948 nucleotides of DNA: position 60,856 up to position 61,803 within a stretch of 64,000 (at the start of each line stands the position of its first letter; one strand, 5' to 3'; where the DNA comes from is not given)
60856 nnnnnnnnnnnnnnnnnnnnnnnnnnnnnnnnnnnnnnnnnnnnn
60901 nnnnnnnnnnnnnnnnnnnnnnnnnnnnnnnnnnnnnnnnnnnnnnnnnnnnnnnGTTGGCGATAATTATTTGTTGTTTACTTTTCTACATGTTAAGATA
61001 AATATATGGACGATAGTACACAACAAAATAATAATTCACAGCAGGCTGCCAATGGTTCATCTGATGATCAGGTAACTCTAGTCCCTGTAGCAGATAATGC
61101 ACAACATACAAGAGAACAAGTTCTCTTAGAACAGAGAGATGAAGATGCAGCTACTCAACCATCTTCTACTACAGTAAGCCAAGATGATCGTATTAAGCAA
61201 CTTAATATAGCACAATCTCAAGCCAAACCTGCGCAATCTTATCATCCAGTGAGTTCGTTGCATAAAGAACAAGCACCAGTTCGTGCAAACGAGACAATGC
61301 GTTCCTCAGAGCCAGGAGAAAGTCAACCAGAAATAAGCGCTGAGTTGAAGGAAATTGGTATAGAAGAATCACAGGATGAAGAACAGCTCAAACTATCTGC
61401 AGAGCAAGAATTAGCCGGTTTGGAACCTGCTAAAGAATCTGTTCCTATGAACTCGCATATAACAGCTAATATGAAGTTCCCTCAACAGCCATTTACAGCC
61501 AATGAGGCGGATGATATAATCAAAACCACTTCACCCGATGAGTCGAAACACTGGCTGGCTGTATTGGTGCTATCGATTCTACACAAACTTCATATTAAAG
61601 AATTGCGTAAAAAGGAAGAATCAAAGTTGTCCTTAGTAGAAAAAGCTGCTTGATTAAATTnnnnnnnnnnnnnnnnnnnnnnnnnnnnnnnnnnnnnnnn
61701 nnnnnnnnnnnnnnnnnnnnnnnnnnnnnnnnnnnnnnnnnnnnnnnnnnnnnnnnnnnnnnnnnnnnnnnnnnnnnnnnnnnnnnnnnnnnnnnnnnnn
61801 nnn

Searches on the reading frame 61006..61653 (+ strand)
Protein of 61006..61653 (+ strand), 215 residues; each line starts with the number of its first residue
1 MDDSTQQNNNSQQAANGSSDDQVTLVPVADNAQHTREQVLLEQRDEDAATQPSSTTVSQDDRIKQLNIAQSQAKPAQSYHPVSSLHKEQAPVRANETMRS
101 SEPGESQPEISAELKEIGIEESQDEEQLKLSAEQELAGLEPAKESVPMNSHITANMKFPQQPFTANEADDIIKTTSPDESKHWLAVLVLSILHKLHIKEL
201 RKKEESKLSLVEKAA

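Call 6: search_protein_families(library=pfam, proteins=[window:61006-61653:+], max_evalue=0.01)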
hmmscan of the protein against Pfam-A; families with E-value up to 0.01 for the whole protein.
window:61006-61653:+ (215 aa): 0 families

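Call 7: search_protein_families(library=ncbifam, proteins=[window:61006-61653:+], max_evalue=0.01)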
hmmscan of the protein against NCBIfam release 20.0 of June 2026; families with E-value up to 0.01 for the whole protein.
window:61006-61653:+ (215 aa): 0 families
